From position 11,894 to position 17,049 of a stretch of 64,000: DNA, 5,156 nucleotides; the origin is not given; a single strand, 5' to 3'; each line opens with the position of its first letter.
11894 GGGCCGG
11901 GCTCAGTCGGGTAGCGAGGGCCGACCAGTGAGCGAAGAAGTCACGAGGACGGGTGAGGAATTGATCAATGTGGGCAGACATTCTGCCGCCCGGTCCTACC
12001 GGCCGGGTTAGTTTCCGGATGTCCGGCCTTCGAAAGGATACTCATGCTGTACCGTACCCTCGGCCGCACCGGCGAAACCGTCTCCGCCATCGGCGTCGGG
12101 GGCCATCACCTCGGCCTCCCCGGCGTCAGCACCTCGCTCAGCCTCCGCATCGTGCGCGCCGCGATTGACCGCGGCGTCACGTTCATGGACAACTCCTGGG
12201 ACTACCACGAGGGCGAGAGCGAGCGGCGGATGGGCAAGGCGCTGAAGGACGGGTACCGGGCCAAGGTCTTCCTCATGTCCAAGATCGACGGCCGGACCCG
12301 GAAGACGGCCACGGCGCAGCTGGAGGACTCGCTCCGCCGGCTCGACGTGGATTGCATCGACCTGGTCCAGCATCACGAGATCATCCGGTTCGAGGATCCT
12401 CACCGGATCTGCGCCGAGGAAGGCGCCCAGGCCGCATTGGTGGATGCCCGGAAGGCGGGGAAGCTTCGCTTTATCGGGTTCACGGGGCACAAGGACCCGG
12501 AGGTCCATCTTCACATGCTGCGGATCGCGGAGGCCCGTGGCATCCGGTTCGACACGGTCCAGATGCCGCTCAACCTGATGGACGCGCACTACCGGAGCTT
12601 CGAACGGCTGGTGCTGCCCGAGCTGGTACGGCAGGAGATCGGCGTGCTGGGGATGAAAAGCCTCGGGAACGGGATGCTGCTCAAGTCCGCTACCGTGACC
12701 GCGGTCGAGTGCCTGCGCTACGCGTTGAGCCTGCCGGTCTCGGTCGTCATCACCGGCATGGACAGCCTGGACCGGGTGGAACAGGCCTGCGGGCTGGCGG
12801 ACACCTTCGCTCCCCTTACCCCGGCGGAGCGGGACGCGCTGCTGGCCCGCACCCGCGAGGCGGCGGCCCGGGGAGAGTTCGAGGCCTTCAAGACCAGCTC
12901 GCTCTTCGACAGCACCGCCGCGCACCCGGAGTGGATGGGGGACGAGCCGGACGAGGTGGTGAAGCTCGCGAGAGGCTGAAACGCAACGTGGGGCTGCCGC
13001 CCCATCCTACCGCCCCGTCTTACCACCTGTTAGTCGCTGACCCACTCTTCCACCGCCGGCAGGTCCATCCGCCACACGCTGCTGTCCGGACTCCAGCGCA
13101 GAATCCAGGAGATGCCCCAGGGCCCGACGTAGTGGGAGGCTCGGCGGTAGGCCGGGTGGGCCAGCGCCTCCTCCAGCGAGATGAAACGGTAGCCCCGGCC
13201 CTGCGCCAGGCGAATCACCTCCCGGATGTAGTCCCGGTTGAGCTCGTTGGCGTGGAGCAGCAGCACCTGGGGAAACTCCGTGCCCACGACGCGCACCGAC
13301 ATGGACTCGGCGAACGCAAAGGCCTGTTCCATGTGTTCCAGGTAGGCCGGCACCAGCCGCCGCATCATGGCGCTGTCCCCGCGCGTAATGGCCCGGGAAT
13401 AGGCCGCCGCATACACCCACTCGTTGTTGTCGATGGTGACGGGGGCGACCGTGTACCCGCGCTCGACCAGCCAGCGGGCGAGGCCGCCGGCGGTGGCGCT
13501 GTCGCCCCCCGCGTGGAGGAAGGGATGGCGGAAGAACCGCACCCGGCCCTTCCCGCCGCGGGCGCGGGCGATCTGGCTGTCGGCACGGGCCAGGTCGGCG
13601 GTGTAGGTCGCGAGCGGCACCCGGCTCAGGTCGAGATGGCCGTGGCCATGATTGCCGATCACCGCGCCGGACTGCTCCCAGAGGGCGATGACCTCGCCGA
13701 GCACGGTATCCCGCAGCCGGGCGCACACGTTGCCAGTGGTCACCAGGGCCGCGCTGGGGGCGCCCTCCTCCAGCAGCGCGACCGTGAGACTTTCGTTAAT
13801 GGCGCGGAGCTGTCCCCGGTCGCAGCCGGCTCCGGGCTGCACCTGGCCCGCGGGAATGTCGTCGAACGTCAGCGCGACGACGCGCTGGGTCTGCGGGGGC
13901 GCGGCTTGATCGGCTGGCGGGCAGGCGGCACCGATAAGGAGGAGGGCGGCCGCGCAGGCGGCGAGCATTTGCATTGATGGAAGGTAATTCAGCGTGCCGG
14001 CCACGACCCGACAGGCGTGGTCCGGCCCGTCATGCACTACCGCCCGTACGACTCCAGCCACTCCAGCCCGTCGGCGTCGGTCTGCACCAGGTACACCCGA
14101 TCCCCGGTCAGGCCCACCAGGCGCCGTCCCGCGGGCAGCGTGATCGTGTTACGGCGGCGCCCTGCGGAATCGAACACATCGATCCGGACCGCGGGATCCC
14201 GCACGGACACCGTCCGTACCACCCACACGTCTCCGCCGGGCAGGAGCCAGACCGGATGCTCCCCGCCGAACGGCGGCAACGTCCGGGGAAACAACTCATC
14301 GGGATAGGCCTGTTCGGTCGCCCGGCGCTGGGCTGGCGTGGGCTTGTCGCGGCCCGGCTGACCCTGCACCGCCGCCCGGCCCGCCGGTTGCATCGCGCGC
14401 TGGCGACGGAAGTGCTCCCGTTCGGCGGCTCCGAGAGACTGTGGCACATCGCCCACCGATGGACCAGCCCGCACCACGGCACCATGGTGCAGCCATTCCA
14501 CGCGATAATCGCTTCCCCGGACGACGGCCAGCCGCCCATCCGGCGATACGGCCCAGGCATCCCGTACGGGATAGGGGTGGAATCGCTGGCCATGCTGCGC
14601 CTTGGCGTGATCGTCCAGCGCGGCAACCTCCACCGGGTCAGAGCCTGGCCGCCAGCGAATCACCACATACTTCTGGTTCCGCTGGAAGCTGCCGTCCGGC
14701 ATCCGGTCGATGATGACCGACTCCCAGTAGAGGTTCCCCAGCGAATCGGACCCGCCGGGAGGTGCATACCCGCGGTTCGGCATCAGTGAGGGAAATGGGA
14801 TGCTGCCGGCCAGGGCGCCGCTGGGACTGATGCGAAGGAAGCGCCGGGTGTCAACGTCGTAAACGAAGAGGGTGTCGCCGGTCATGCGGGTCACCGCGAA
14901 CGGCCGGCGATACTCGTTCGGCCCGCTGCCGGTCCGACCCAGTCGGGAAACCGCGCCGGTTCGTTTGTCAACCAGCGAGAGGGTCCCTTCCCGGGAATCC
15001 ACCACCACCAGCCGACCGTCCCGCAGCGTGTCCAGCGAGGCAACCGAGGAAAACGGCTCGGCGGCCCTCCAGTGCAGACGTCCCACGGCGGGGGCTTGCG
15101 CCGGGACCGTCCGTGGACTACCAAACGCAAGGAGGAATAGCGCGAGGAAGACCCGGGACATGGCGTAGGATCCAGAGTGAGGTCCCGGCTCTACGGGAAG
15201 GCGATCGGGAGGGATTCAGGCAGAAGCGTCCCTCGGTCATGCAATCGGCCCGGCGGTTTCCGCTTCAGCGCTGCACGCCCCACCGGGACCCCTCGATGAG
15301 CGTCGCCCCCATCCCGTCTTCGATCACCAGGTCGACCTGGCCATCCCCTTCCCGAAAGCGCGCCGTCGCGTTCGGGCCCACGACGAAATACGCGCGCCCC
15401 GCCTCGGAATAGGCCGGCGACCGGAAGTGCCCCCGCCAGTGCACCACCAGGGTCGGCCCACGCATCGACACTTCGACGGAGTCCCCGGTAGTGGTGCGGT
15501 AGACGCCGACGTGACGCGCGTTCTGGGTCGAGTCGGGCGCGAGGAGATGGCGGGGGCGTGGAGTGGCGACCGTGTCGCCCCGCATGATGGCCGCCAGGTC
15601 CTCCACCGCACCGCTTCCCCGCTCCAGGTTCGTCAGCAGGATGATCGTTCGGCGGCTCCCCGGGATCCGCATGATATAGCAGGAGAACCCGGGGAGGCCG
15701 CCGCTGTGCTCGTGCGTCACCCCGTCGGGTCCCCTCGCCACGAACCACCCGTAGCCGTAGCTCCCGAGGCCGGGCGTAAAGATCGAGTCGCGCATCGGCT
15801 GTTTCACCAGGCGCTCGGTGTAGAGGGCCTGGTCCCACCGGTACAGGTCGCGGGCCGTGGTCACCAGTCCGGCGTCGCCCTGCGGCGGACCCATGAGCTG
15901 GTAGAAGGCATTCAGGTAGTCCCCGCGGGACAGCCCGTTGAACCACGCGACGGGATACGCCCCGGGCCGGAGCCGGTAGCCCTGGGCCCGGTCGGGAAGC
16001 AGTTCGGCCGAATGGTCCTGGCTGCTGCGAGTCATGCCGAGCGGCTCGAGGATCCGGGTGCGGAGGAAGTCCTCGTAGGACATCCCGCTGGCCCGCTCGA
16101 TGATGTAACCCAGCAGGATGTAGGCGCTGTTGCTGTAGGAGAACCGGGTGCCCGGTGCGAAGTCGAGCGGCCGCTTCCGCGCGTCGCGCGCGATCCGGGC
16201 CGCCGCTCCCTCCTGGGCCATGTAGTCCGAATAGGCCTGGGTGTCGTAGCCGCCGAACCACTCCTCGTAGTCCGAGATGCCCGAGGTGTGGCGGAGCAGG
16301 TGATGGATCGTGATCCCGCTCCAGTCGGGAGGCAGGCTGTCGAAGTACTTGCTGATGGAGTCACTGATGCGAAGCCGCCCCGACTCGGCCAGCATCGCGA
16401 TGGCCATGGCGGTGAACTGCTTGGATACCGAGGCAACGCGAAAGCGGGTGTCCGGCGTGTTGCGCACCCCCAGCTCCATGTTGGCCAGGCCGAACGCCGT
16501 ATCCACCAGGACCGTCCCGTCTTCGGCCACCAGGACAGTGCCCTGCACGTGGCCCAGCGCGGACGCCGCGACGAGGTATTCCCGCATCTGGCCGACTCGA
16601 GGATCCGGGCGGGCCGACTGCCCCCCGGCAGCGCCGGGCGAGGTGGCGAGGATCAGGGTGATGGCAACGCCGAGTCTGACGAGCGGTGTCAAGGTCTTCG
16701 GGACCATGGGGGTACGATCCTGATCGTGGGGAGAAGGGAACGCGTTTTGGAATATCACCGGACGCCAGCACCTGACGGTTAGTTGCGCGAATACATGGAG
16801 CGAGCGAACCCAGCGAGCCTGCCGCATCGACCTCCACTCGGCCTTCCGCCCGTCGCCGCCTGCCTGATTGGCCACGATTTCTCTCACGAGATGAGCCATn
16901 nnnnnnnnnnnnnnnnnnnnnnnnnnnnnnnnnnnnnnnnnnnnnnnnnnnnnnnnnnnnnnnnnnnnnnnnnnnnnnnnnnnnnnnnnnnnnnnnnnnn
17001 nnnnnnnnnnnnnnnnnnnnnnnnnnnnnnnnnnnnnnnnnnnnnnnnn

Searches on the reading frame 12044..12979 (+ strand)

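Call 23: search_protein_families(library=pfam, proteins=[window:12044-12979:+], max_evalue=0.0001)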
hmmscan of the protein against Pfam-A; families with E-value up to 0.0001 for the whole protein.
window:12044-12979:+ (311 aa): 1 family
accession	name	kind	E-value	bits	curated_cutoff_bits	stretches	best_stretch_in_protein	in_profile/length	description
PF00248.27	Aldo_ket_red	-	1e-30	107.3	24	1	16-215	2-200/291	Aldo/keto reductase family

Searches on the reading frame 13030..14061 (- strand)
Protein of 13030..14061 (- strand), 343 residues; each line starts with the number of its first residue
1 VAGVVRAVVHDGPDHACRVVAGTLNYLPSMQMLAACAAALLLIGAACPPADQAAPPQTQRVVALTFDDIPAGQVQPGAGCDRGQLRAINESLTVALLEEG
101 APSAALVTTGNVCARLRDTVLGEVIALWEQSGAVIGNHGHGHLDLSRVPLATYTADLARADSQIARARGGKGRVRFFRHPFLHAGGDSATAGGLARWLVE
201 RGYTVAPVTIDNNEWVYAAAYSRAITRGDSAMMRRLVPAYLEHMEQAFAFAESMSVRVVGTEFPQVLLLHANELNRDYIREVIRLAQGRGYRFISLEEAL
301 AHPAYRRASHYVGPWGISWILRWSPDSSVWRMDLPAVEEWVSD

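Call 23: search_protein_families(library=pfam, proteins=[window:13030-14061:-], max_evalue=0.0001)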
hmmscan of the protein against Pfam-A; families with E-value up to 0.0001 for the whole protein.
window:13030-14061:- (343 aa): 1 family
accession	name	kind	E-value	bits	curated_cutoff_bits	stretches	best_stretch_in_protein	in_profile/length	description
PF01522.26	Polysacc_deac_1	-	5.8e-11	42.9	23.1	1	56-183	3-107/124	Polysaccharide deacetylase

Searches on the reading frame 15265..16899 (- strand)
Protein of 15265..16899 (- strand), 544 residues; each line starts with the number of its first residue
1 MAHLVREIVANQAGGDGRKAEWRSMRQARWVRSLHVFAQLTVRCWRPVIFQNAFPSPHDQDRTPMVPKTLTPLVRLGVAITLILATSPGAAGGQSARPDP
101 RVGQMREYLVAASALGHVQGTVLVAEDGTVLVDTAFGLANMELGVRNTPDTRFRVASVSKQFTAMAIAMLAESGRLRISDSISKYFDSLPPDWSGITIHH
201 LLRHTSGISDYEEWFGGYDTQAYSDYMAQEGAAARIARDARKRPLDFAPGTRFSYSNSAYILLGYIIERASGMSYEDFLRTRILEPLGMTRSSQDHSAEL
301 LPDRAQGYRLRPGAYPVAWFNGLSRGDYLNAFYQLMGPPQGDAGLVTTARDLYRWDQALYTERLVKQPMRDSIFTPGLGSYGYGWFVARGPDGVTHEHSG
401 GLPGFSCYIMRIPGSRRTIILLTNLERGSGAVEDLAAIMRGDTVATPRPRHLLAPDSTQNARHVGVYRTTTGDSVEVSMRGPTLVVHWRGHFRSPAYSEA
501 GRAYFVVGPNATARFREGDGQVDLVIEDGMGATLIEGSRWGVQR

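Call 24: search_protein_families(library=pfam, proteins=[window:15265-16899:-], max_evalue=0.0001)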
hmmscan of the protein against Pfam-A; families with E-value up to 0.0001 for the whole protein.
window:15265-16899:- (544 aa): 1 family
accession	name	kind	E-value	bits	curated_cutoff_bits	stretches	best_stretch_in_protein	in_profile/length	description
PF00144.29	Beta-lactamase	-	5.9e-67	226.6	27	1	121-434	18-320/329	Beta-lactamase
